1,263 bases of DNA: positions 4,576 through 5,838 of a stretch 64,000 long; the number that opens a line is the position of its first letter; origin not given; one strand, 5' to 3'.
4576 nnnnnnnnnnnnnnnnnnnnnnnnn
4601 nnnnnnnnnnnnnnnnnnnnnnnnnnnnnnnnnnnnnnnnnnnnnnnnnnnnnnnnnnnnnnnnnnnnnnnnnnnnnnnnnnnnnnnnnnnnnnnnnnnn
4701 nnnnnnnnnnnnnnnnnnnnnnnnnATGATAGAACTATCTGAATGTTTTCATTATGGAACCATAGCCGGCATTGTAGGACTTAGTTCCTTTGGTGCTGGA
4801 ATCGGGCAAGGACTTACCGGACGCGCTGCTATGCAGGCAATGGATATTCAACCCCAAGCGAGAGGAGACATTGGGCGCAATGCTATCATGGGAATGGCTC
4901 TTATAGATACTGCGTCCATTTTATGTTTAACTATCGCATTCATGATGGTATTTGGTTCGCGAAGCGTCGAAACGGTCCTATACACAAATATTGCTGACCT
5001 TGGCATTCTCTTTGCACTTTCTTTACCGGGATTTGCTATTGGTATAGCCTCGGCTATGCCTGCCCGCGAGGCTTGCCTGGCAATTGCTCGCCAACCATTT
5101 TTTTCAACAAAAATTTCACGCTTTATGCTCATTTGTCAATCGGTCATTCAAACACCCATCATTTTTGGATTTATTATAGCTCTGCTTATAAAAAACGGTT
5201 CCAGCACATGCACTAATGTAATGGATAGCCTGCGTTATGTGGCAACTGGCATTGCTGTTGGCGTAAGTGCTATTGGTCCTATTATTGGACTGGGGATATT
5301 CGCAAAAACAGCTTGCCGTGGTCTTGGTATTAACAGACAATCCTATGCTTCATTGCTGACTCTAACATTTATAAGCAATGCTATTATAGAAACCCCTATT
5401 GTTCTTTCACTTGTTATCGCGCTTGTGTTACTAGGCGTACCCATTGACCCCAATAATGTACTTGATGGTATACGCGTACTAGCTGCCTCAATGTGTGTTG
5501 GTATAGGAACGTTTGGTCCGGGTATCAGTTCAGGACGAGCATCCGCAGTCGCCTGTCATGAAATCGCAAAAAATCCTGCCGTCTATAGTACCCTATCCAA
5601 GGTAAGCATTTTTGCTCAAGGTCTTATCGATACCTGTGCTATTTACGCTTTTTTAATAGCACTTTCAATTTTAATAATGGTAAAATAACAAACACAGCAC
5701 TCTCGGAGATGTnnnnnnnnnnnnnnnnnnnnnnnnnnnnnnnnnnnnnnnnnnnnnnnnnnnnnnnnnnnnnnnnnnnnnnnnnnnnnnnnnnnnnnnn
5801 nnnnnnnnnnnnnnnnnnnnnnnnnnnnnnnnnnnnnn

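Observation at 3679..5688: Stand-alone Fo-like module: subunit a plus a single polypeptide of four fused c-subunit hairpins, with no F1 or stalk genes adjacent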

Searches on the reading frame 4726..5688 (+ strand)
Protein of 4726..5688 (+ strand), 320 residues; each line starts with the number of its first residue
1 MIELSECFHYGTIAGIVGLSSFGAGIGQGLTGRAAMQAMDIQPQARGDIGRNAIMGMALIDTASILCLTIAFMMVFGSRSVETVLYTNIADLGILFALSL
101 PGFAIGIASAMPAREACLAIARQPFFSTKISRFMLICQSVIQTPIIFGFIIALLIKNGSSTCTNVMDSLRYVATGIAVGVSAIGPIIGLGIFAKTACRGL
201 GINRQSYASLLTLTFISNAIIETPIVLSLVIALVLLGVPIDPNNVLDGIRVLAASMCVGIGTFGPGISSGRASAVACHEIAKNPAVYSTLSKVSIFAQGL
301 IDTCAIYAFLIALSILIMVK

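Call 3: search_protein_families(library=pfam, proteins=[window:4726-5688:+], max_evalue=0.1)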
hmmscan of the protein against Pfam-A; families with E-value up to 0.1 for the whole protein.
window:4726-5688:+ (320 aa): 1 family
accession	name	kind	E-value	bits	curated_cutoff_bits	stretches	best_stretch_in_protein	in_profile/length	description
PF00137.26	ATP-synt_C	-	6.4e-29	100.4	24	4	16-74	6-60/60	ATP synthase subunit C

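Call 4: search_protein_families(library=ncbifam, proteins=[window:4726-5688:+], max_evalue=0.1)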
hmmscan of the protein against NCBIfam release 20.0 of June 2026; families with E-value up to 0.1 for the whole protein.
window:4726-5688:+ (320 aa): 19 families
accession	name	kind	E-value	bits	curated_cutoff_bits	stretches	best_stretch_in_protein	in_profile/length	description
NF009998.0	PRK13468.1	equivalog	7.3e-33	112.8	116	4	244-316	5-77/88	F0F1 ATP synthase subunit C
NF009999.0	PRK13471.1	equivalog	1.1e-29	102.4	124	4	250-319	16-85/85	F0F1 ATP synthase subunit C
NF005608.0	PRK07354.1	equivalog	6.4e-28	97.2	128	4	248-317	7-76/81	F0F1 ATP synthase subunit C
NF005521.0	PRK07159.1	equivalog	2.8e-25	88.3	122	4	259-319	41-100/101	F0F1 ATP synthase subunit C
TIGR03322.1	alt_F1F0_F0_C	exception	2.3e-22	79.4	130.85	4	250-317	10-76/86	alternate F1F0 ATPase, F0 subunit C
NF005363.0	PRK06876.1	equivalog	1.1e-19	70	71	3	13-77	12-76/80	F0F1 ATP synthase subunit C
NF006295.0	PRK08482.1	equivalog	8.4e-18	64.9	135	3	158-236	20-98/105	F0F1 ATP synthase subunit C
TIGR01260.1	ATP_synt_c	equivalog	2.5e-15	56.2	43.95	3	21-76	2-57/58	ATP synthase F0 subunit C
NF004913.0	PRK06271.1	equivalog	1.3e-11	44.2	211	2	134-319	48-218/220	V-type ATP synthase subunit K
NF011483.0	PRK14893.1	equivalog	4.6e-11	43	188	2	169-317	10-155/162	V-type ATP synthase subunit K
NF005733.0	PRK07558.1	equivalog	7.7e-10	38.8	85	3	14-76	11-73/75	F0F1 ATP synthase subunit C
NF005124.0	PRK06558.1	equivalog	4.2e-08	33.1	127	2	172-317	19-156/159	V-type ATP synthase subunit K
NF005900.0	PRK07874.1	equivalog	4.7e-07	30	114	2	17-73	23-79/80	ATP synthase F0 subunit C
NF004532.0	PRK05880.1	equivalog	1.7e-06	28.1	120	1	16-76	18-78/83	F0F1 ATP synthase subunit C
NF009996.0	PRK13466.1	equivalog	8.4e-05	22.6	110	1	16-74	7-65/66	F0F1 ATP synthase subunit C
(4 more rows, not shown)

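Call 10: find_homologous_proteins(query=window:4726-5685:+, max_evalue=0.001)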
Query window:4726-5685:+ (320 aa): 763 proteins with E <= 0.001 among 8000 candidates; the best 120 are listed.
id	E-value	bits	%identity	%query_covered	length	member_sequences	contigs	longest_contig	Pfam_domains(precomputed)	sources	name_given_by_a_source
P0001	1.7e-194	663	100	100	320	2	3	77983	PF00137.27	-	-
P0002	1.0e-190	650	98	100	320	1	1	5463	PF00137.27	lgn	-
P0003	2.5e-163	561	83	100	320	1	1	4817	PF00137.27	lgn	-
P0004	2.3e-158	544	81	100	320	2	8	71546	PF00137.27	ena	-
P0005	3.0e-157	541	80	100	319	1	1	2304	PF00137.27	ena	-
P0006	7.6e-157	539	79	100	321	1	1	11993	PF00137.27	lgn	-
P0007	7.1e-150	516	75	100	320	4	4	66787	PF00137.27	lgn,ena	-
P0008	1.2e-149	516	76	100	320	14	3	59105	PF00137.27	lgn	-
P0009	1.3e-149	516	75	100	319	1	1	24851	PF00137.27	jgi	jgi:F0F1-type ATP synthase membrane subunit c/vacuolar-type H+-ATPase subunit K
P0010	8.1e-149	513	76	97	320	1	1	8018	PF00137.27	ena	-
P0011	1.1e-148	513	81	98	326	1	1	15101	PF00137.27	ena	-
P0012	3.6e-147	508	75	100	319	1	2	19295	PF00137.27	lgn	-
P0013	1.2e-146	506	71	100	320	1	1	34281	PF00137.27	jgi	jgi:F-type H+-transporting ATPase subunit c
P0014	1.2e-142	493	73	100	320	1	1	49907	PF00137.27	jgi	jgi:F0F1-type ATP synthase membrane subunit c/vacuolar-type H+-ATPase subunit K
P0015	7.4e-132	457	69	100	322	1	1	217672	PF00137.27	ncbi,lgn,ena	-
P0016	9.8e-121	421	64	100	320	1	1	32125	PF00137.27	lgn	-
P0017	1.9e-119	417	61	100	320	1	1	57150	PF00137.27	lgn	-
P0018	3.3e-113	396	62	97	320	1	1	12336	PF00137.27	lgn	-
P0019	5.3e-112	392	62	99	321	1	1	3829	PF00137.27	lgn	-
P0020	6.4e-112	392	60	99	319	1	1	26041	PF00137.27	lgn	-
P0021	2.5e-110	387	60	99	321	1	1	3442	PF00137.27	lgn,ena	-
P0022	6.4e-108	379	57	96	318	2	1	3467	PF00137.27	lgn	-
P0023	1.7e-107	377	58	96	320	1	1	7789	PF00137.27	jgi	-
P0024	8.6e-107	375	58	95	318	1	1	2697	PF00137.27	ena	-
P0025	1.7e-106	374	59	99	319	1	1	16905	PF00137.27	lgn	-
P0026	2.4e-106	374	56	95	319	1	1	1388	PF00137.27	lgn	-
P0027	1.4e-105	371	70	77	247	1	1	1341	PF00137.27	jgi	jgi:F-type H+-transporting ATPase subunit c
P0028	3.5e-105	370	56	98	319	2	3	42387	PF00137.27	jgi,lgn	jgi:F0F1-type ATP synthase membrane subunit c/vacuolar-type H+-ATPase subunit K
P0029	3.2e-104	367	57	95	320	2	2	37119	PF00137.27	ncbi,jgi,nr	ncbi:hypothetical protein E3J79_03515 [Candidatus Dependentiae bacterium]|nr:MAG: hypothetical prote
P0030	9.8e-103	362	56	95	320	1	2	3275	PF00137.27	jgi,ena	-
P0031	1.1e-102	362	57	95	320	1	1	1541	PF00137.27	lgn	-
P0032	1.2e-102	361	54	99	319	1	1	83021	PF00137.27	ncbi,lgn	-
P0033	1.9e-102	361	55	96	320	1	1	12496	PF00137.27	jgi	-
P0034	2.0e-102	361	56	98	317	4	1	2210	PF00137.27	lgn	-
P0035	2.2e-102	361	53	99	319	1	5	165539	PF00137.27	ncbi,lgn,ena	-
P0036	2.3e-102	360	57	96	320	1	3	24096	PF00137.27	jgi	-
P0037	3.4e-102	360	54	99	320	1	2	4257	PF00137.27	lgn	-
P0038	4.9e-102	359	57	95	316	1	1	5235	PF00137.27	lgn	-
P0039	6.3e-102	359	52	99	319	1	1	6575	PF00137.27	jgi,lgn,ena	-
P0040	8.2e-101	355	55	95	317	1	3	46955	PF00137.27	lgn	-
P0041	1.0e-100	355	56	97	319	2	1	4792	PF00137.27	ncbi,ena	-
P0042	2.0e-100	354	55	99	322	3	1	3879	PF00137.27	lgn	-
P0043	2.1e-100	354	55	99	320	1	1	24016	PF00137.27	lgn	-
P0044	3.1e-100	353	53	96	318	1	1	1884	PF00137.27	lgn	-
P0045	3.3e-100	353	55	98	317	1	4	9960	PF00137.27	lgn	-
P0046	3.6e-100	353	54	94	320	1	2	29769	PF00137.27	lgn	-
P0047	4.6e-100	353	52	95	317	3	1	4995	PF00137.27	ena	-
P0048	9.4e-100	352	53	96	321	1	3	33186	PF00137.27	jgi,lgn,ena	-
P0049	1.4e-99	351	55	99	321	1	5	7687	PF00137.27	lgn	-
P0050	1.5e-99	351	54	96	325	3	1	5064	PF00137.27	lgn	-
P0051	1.6e-99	351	54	99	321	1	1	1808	PF00137.27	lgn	-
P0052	2.0e-99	351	52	99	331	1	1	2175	PF00137.27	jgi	jgi:F0F1-type ATP synthase membrane subunit c/vacuolar-type H+-ATPase subunit K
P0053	2.5e-99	351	54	96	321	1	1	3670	PF00137.27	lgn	-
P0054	3.5e-99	350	54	97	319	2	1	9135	PF00137.27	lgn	-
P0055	3.8e-99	350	54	96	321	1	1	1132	PF00137.27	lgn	-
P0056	4.8e-99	350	55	96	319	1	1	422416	PF00137.27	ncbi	-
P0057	5.8e-99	349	53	99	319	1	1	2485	PF00137.27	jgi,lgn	jgi:F0F1-type ATP synthase membrane subunit c/vacuolar-type H+-ATPase subunit K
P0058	6.5e-99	349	54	99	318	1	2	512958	PF00137.27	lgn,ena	-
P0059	1.2e-98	348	55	99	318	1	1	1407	PF00137.27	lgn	-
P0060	1.5e-98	348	51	99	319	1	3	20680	PF00137.27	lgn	-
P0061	1.5e-98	348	53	100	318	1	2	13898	PF00137.27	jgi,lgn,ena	-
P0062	1.6e-98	348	55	96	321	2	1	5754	PF00137.27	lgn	-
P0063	1.7e-98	348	55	96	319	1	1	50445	PF00137.27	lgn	-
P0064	2.1e-98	347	54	98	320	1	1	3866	PF00137.27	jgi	-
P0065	2.3e-98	347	55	98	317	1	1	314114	PF00137.27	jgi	-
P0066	2.4e-98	347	55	100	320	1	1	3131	PF00137.27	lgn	-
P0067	3.6e-98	347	51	99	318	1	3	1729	PF00137.27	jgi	-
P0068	4.4e-98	346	55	97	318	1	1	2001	PF00137.27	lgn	-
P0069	5.7e-98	346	56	99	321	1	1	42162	PF00137.27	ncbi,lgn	-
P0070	6.6e-98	346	52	95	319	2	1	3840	PF00137.27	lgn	-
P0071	7.6e-98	346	53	94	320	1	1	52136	PF00137.27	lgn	-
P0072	8.5e-98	345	53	94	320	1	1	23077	PF00137.27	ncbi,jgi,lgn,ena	jgi:F0F1-type ATP synthase membrane subunit c/vacuolar-type H+-ATPase subunit K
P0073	1.2e-97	345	53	99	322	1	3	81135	PF00137.27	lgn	-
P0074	1.3e-97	345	54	98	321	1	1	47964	PF00137.27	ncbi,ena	-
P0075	1.6e-97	345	52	100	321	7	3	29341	PF00137.27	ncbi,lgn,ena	-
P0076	2.0e-97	344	53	100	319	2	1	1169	PF00137.27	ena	-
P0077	2.4e-97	344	52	96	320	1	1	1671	PF00137.27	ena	-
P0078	4.0e-97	343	53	94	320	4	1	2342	PF00137.27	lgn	-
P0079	4.4e-97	343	53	100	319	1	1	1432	PF00137.27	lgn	-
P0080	4.9e-97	343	54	98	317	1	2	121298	PF00137.27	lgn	-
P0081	5.6e-97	343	53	99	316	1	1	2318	PF00137.27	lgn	-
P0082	5.9e-97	343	54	98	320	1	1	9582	PF00137.27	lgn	-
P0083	7.3e-97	342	55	98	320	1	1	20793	PF00137.27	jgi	-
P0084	7.6e-97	342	54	99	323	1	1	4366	PF00137.27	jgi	jgi:F0F1-type ATP synthase membrane subunit c/vacuolar-type H+-ATPase subunit K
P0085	1.1e-96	342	51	100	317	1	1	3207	PF00137.27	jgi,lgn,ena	-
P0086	1.1e-96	342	50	96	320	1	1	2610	PF00137.27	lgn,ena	-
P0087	1.3e-96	342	52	96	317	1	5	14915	PF00137.27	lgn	-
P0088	1.4e-96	342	54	97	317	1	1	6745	PF00137.27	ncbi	-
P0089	1.6e-96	341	52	96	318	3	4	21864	PF00137.27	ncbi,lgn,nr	ncbi:MAG: ATP synthase F0 subunit C [Candidatus Babeliales bacterium]|nr:ATP synthase F0 subunit C [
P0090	1.8e-96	341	54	96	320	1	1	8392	PF00137.27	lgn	-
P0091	1.8e-96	341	51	99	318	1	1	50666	PF00137.27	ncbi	-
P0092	2.0e-96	341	53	98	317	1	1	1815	PF00137.27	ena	-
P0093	2.1e-96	341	54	98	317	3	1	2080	PF00137.27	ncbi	-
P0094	2.4e-96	341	52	100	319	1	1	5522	PF00137.27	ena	-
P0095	2.8e-96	340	53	99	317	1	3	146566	PF00137.27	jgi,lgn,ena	-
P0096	3.0e-96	340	54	100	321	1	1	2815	PF00137.27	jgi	jgi:F0F1-type ATP synthase membrane subunit c/vacuolar-type H+-ATPase subunit K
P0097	3.3e-96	340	51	99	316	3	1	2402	PF00137.27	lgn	-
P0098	4.0e-96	340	54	98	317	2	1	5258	PF00137.27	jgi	-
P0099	4.2e-96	340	53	98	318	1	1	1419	PF00137.27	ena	-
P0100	5.8e-96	339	51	100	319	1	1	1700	PF00137.27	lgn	-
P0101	8.6e-96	339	53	99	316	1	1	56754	PF00137.27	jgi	jgi:F-type H+-transporting ATPase subunit c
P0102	9.7e-96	339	52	94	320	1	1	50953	PF00137.27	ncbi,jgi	jgi:F-type H+-transporting ATPase subunit c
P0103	9.9e-96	339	52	100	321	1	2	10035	PF00137.27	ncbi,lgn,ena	-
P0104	1.0e-95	339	52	96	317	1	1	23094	PF00137.27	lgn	-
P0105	1.4e-95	338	53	100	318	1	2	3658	PF00137.27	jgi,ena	-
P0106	1.4e-95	338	50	100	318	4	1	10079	PF00137.27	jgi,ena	-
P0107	1.4e-95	338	53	100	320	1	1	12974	PF00137.27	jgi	jgi:F0F1-type ATP synthase membrane subunit c/vacuolar-type H+-ATPase subunit K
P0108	1.4e-95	338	53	99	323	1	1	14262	PF00137.27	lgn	-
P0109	1.5e-95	338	53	99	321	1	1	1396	PF00137.27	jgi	jgi:F-type H+-transporting ATPase subunit c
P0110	1.6e-95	338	52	95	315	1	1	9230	PF00137.27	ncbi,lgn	-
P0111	2.3e-95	338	54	98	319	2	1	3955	PF00137.27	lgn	-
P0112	2.6e-95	337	53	98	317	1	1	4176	PF00137.27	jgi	jgi:F-type H+-transporting ATPase subunit c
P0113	2.7e-95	337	50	96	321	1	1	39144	PF00137.27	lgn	-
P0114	2.9e-95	337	52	99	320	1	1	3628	PF00137.27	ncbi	-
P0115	3.0e-95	337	54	99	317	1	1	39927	PF00137.27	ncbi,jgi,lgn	-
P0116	4.3e-95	337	51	99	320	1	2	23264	PF00137.27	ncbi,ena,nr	ncbi:hypothetical protein KAH94_01385 [bacterium]|nr:hypothetical protein [bacterium]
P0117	5.0e-95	336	52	99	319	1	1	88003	PF00137.27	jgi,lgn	jgi:F0F1-type ATP synthase membrane subunit c/vacuolar-type H+-ATPase subunit K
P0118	5.3e-95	336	51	96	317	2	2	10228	PF00137.27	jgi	-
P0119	5.7e-95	336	54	100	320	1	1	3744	PF00137.27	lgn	-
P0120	6.0e-95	336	77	63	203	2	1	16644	PF00137.27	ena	-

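Call 17: find_encoding_contigs(protein=P0058, flank=10000, max_places=2)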
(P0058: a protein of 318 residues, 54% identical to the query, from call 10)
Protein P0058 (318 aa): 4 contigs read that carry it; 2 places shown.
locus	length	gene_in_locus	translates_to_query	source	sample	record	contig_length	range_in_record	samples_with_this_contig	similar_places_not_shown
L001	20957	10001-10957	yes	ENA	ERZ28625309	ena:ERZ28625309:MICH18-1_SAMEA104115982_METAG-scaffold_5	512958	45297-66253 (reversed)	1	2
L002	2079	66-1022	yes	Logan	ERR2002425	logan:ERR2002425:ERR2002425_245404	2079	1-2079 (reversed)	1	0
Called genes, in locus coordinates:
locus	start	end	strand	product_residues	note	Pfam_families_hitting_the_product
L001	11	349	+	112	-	-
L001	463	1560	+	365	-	-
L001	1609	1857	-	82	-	-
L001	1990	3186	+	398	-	PF00324:AA_permease, PF03222:Trp_Tyr_perm, PF03845:Spore_permease, PF13520:AA_permease_2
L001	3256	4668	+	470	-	-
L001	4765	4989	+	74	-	PF01165:Ribosomal_S21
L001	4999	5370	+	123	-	PF02033:RBFA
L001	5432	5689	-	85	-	-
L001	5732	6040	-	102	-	-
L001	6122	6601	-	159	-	PF07963:N_methyl (weak)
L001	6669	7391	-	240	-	PF01300:Sua5_yciO_yrdC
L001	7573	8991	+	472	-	PF02875:Mur_ligase_C (faint)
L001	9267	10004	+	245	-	PF00119:ATP-synt_A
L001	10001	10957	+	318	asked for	PF00137:ATP-synt_C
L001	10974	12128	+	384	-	PF13477:Glyco_trans_4_2 (weak), PF13439:Glyco_transf_4, PF13579:Glyco_trans_4_4 (weak), PF00534:Glycos_transf_1, PF13692:Glyco_trans_1_4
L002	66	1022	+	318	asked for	PF00137:ATP-synt_C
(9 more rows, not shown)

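Call 18: find_encoding_contigs(protein=P0056, flank=10000, max_places=2)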
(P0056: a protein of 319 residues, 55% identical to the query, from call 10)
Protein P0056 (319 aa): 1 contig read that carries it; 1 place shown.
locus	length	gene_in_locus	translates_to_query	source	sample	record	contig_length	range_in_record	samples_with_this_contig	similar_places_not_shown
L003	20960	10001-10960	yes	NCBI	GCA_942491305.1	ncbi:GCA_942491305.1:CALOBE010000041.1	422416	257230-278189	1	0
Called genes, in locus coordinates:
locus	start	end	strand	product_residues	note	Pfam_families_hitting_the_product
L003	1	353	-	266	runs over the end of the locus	-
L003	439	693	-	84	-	-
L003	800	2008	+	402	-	PF00324:AA_permease, PF03845:Spore_permease, PF13520:AA_permease_2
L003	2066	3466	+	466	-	-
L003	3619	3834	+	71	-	PF01165:Ribosomal_S21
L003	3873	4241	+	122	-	PF02033:RBFA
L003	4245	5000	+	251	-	PF06750:A24_N_bact, PF01478:Peptidase_A24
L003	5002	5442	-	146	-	PF07963:N_methyl (weak), PF14245:Pilin_PilA (weak)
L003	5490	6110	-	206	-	PF01300:Sua5_yciO_yrdC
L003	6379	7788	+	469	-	PF02875:Mur_ligase_C (weak), PF27239:FOL3_C (weak)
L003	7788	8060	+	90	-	-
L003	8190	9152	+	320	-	-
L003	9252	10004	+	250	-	PF00119:ATP-synt_A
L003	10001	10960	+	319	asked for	PF00137:ATP-synt_C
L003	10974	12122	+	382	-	PF13439:Glyco_transf_4, PF13579:Glyco_trans_4_4, PF00534:Glycos_transf_1, PF13692:Glyco_trans_1_4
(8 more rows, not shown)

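Call 33: find_related_loci(query=window:4726-5685:+, collection=viral_contigs, flank=10000)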
Query window:4726-5685:+ (320 aa) in viral_contigs; peptide patterns used: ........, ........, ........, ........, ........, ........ (x = any residue, [..] = any of these).
4 stretches matched a pattern, but none encodes a relative of the query by tblastn (E <= 1e-3).

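Call 34: find_encoding_contigs(protein=P0001, flank=10000, max_places=4)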
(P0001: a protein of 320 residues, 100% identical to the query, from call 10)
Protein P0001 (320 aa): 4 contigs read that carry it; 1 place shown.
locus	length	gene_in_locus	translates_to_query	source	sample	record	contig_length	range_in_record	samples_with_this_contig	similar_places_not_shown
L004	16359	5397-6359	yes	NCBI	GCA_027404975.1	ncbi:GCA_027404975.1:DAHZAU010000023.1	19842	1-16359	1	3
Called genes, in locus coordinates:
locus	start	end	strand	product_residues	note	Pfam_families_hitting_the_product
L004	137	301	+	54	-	-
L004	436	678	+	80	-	PF13711:DUF4160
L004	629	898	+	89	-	PF10387:DUF2442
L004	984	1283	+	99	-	PF01527:HTH_Tnp_1, PF13518:HTH_28 (faint)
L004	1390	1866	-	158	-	PF07963:N_methyl (weak)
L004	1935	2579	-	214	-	PF01300:Sua5_yciO_yrdC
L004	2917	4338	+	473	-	PF02875:Mur_ligase_C (weak)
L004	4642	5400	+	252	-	PF00119:ATP-synt_A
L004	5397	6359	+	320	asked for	PF00137:ATP-synt_C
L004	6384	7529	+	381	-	PF13439:Glyco_transf_4 (weak), PF00534:Glycos_transf_1, PF13692:Glyco_trans_1_4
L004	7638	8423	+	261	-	PF03414:Glyco_transf_6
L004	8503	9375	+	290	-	PF13641:Glyco_tranf_2_3 (weak), PF00535:Glycos_transf_2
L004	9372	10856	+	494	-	PF13641:Glyco_tranf_2_3, PF00535:Glycos_transf_2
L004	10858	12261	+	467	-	PF00535:Glycos_transf_2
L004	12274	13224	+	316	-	-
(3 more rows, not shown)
